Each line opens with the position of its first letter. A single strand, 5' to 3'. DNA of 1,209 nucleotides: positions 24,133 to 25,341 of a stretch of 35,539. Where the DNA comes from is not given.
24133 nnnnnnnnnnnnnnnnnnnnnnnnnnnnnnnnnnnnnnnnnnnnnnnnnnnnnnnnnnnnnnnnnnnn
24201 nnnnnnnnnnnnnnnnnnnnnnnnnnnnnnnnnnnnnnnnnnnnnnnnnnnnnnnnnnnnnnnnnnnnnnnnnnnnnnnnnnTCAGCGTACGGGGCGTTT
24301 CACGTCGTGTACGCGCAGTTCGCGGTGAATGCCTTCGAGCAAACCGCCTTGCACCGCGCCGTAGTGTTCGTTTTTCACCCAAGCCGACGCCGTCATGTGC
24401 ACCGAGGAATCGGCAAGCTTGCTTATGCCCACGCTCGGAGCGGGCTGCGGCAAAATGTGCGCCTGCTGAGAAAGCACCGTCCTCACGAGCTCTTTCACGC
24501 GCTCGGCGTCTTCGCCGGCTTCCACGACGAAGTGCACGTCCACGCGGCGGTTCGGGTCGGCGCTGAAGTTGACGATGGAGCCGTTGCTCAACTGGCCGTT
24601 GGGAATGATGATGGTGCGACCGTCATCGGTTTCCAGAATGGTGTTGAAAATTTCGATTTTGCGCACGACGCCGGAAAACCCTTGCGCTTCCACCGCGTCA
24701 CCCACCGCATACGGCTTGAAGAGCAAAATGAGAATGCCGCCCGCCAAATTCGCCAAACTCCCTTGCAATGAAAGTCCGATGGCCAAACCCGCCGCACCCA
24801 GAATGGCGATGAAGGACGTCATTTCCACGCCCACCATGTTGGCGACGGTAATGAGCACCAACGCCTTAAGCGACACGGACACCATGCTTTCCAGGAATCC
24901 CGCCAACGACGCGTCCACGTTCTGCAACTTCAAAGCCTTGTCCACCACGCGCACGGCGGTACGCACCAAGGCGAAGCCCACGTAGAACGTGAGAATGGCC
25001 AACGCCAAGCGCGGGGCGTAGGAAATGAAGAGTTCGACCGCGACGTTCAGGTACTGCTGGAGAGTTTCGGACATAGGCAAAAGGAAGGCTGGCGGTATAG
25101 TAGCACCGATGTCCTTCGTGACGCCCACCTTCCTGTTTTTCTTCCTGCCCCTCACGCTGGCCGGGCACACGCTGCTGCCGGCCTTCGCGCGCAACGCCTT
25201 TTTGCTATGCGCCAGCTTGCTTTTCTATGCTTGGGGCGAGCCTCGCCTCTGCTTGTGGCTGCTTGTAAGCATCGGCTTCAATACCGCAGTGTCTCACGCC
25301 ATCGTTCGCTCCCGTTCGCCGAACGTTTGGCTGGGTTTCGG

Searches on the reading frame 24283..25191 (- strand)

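Call 27: search_protein_families(library=pfam, proteins=[window:24283-25191:-], max_evalue=0.0001)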
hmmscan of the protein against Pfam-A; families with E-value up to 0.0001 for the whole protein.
window:24283-25191:- (302 aa): 3 families
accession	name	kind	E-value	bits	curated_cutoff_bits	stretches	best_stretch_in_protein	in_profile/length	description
PF00924.24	MS_channel_2nd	-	9e-20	71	20.2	1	145-210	2-67/68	Mechanosensitive ion channel, beta-domain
PF21082.3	MS_channel_3rd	-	6.4e-08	33.4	21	1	218-297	2-86/88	Mechanosensitive ion channel MscS, C-terminal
PF05552.17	MS_channel_1st_1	-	2.4e-06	27.7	22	1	46-93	1-48/50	Mechanosensitive ion channel, conserved TM helix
